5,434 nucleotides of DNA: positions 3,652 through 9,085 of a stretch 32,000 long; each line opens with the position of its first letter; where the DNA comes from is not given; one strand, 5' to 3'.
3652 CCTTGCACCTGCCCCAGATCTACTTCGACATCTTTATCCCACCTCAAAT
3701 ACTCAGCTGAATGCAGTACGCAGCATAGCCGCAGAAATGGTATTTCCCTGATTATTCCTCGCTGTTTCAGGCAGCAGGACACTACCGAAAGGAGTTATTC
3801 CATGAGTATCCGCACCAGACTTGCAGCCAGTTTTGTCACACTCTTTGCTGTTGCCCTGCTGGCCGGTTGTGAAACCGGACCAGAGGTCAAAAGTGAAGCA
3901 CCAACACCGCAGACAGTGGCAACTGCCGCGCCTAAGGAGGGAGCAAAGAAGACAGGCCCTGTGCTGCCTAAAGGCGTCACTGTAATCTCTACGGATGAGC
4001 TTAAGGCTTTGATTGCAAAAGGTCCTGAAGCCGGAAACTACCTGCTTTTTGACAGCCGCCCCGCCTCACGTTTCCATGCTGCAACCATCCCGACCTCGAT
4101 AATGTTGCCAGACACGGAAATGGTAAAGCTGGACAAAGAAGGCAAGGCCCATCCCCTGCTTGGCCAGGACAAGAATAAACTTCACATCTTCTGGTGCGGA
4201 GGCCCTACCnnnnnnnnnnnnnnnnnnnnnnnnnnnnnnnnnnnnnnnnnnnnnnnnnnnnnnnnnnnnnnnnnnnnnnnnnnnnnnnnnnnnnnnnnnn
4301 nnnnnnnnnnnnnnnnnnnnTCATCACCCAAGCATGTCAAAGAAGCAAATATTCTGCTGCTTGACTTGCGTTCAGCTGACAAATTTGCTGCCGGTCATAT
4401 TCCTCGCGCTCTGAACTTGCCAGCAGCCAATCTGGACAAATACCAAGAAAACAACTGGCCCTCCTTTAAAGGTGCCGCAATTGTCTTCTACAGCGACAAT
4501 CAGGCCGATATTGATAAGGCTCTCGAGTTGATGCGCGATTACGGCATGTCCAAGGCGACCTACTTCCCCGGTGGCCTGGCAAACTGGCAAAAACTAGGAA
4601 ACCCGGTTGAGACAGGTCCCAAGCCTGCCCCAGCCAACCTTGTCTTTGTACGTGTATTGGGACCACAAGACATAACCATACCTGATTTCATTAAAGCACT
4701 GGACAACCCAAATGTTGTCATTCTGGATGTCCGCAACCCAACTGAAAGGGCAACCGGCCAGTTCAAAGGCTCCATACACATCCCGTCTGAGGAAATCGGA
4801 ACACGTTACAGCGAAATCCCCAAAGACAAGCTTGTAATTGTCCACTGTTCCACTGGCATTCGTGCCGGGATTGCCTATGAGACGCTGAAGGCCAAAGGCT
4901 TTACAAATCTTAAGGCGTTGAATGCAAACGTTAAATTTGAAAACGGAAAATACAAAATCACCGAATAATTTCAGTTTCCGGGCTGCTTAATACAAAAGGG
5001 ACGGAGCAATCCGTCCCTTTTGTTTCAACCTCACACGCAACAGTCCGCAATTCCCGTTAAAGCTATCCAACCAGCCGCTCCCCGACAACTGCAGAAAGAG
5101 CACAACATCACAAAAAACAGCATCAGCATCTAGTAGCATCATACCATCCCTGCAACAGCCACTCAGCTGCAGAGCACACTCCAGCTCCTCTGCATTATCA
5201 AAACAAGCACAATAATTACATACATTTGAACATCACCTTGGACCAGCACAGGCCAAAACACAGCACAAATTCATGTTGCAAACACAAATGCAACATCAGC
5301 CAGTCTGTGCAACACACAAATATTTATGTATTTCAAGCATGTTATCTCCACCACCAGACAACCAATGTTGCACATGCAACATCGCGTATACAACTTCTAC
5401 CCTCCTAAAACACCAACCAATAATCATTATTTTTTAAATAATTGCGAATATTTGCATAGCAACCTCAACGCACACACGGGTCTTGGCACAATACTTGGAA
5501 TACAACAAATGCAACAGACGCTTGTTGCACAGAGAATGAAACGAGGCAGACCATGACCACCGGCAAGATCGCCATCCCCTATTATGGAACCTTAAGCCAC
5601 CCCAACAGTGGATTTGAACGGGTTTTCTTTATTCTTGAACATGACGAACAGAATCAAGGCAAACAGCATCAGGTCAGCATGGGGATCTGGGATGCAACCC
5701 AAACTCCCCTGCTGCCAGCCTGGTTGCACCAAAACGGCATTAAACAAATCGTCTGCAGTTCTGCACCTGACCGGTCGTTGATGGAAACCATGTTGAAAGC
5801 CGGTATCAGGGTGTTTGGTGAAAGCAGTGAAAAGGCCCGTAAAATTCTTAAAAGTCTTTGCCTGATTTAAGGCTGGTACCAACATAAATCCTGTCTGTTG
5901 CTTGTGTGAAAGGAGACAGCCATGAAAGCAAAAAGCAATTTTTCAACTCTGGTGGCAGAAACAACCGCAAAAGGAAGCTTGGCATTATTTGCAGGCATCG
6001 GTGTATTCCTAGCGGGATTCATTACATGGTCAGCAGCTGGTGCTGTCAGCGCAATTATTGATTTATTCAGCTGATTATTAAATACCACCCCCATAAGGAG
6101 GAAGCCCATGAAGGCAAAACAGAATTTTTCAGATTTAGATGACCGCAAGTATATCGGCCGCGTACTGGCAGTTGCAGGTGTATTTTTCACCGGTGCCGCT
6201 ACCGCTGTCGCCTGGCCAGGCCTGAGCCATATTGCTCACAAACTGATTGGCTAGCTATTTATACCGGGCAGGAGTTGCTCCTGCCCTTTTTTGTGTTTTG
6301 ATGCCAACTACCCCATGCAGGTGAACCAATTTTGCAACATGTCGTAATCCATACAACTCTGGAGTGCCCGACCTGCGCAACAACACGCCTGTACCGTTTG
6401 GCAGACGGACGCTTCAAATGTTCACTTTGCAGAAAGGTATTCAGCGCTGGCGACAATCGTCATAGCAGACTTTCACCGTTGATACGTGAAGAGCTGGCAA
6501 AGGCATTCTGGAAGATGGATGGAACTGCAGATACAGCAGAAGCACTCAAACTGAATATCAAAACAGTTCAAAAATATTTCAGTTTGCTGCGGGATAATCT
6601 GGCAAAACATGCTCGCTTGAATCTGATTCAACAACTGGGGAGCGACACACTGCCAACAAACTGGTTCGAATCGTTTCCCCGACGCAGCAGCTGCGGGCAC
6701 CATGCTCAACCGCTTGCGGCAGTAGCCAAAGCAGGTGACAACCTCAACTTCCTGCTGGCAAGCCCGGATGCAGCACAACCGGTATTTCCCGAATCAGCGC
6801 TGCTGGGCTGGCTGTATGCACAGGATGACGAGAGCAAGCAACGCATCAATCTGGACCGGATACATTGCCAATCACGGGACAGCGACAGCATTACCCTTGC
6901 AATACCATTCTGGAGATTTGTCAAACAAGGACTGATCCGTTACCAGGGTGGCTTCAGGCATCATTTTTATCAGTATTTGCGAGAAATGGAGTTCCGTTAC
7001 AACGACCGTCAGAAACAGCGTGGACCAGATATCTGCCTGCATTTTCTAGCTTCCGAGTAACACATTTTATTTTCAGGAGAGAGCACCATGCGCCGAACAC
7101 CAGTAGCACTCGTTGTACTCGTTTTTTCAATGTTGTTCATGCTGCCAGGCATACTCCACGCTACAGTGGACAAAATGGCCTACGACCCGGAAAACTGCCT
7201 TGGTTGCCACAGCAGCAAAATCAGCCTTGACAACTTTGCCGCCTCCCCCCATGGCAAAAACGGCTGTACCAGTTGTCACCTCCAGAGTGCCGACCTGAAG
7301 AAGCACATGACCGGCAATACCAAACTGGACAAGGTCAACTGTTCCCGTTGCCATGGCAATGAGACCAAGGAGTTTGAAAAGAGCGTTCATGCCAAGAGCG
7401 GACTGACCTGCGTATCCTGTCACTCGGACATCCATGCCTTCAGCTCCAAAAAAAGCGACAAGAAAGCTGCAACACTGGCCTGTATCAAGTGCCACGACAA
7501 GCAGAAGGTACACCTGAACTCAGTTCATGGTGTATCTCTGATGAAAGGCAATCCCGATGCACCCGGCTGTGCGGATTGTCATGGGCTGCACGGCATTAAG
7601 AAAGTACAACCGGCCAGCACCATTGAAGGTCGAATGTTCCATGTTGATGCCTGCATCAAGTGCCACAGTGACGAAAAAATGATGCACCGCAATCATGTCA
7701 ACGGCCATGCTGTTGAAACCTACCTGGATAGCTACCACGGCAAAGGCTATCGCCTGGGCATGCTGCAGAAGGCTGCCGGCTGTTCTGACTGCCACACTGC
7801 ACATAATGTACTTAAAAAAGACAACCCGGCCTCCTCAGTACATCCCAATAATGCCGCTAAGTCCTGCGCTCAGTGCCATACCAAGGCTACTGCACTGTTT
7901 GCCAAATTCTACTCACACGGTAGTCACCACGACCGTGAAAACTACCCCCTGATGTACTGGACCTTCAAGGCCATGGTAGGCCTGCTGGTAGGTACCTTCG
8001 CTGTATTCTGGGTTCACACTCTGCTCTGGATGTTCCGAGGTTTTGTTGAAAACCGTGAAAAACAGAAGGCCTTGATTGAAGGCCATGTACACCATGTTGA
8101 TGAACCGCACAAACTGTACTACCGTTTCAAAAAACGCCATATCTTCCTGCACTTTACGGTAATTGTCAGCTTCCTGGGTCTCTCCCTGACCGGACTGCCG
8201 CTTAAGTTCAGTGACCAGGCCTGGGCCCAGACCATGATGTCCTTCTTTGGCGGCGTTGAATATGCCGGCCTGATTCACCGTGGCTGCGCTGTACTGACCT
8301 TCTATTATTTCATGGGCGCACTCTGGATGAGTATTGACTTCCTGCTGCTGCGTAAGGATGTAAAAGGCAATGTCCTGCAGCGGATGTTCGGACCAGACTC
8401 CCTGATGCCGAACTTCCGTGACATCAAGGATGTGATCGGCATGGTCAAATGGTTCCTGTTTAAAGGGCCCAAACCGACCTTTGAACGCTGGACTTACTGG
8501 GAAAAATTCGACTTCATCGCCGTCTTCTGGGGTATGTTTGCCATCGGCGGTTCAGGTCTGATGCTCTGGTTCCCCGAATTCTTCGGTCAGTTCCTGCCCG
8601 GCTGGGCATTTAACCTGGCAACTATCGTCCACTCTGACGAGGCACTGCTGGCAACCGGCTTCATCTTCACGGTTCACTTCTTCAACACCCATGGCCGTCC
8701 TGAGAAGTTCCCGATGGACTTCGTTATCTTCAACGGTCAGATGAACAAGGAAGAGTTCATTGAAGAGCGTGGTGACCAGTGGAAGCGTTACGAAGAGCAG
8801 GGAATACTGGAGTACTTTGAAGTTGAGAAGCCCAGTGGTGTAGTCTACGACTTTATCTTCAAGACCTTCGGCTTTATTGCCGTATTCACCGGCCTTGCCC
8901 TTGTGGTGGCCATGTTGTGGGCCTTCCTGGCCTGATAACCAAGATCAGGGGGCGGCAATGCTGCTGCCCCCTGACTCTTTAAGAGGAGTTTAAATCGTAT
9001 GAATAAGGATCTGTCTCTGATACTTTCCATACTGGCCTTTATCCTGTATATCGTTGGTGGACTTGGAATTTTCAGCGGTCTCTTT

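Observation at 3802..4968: Probable selenocysteine-containing rhodanese: one in-frame UGA at the catalytic position plus a SECIS-like hairpin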

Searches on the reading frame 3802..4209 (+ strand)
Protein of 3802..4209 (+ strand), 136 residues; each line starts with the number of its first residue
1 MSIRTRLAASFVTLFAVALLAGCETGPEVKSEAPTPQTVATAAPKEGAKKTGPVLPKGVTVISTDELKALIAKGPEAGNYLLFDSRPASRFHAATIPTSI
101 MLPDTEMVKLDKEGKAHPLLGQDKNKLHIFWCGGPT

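Call 17: find_encoding_contigs(protein=window:3802-4209:+, flank=10000, max_places=4)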
Protein window:3802-4209:+ (136 aa): 23 contigs read that carry it; 4 places shown.
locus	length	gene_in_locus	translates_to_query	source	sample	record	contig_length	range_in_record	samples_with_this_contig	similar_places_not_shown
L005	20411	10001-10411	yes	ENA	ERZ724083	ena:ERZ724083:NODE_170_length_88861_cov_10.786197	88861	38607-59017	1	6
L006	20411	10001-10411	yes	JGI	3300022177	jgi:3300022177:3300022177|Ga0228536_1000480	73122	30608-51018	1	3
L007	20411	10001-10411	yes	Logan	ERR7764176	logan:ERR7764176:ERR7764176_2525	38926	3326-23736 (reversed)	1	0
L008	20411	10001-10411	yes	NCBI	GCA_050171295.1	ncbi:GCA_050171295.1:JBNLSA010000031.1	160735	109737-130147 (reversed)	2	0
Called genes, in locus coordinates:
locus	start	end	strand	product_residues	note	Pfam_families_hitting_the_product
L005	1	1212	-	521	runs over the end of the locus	PF03023:MurJ, PF01554:MatE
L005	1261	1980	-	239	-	PF10520:Lipid_desat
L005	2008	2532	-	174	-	-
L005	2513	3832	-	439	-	PF00672:HAMP, PF00990:GGDEF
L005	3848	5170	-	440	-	PF01442:Apolipoprotein (weak), PF02646:RmuC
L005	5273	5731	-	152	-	PF01750:HycI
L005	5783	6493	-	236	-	PF01292:Ni_hydr_CYTB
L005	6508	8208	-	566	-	PF27537:HoxH (weak), PF00374:NiFeSe_Hases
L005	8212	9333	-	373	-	PF01058:Oxidored_q6, PF14720:NiFe_hyd_SSU_C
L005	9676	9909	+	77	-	-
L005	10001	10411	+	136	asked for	-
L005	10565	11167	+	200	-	PF00581:Rhodanese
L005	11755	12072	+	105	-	-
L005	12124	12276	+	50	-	-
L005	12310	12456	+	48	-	-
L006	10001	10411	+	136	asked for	-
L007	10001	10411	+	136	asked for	-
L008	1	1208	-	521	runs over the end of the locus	PF03023:MurJ, PF01554:MatE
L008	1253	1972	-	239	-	PF04116:FA_hydroxylase (weak), PF10520:Lipid_desat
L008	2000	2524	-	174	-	-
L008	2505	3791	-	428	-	PF00672:HAMP, PF00990:GGDEF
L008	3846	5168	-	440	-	PF01442:Apolipoprotein (weak), PF02646:RmuC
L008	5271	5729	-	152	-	PF01750:HycI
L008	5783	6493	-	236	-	PF01292:Ni_hydr_CYTB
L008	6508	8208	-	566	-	PF27537:HoxH (weak), PF00374:NiFeSe_Hases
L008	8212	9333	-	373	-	PF01058:Oxidored_q6, PF14720:NiFe_hyd_SSU_C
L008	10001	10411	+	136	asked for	-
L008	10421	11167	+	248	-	PF00581:Rhodanese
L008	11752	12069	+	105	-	-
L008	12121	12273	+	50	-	-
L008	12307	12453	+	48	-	-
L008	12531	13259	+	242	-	-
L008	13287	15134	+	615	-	PF02085:Cytochrom_CIII (faint), PF09699:Paired_CXXCH_1 (faint), PF14522:Cytochrome_C7 (faint), PF14537:Cytochrom_c3_2 (faint), PF22678:Cytochrom_c_NrfB-like (faint)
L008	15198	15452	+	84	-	-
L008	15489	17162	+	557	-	PF00989:PAS, PF08448:PAS_4, PF13426:PAS_9, PF00989:PAS, PF08448:PAS_4, PF13188:PAS_8, PF13426:PAS_9, PF00158:Sigma54_activat, +8 more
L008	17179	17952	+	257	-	-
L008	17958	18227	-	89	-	-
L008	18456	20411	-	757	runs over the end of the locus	PF13089:PP_kinase_N, PF02503:PP_kinase, PF17941:PP_kinase_C_1, PF13091:PLDc_2 (weak), PF13090:PP_kinase_C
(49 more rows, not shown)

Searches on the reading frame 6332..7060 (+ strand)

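Call 39: search_protein_families(library=pfam, proteins=[window:6332-7060:+], max_evalue=0.001)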
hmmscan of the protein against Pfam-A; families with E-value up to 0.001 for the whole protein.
window:6332-7060:+ (242 aa): 2 families
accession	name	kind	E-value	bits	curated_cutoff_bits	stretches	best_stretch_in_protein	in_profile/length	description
PF12760.12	Zn_ribbon_IS1595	-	7.6e-05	23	25.4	1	11-35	20-45/46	Transposase zinc-ribbon domain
PF12762.13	DDE_Tnp_IS1595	-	0.00065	20.2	27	0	181-224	106-153/153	ISXO2-like transposase domain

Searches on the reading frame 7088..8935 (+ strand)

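Call 39: search_protein_families(library=pfam, proteins=[window:7088-8935:+], max_evalue=0.001)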
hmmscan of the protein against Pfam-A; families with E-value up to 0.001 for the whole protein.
window:7088-8935:+ (615 aa): 6 families
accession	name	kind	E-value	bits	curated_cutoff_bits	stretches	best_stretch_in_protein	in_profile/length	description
PF14522.11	Cytochrome_C7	-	1.1e-12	48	24.8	2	95-165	2-66/67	Cytochrome c7 and related cytochrome c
PF14537.11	Cytochrom_c3_2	-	3.3e-09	37.5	25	1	100-170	1-69/79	Cytochrome c3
PF09699.15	Paired_CXXCH_1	-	1.8e-07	31.1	20.6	0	84-115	8-39/41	Doubled CXXCH motif (Paired_CXXCH_1)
PF22678.1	Cytochrom_c_NrfB-like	-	9.2e-07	29.7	27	0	189-265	1-66/89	Cytochrome c-type protein NrfB-like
PF02085.21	Cytochrom_CIII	-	2.3e-06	28.3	22.9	0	50-136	23-101/101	Class III cytochrome C family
PF22113.1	Mtrc-MtrF_II-IV_dom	-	1.3e-05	25.3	30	1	107-268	8-167/176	Outer membrane cytochrome MtrC/MtrF-like, domains II/IV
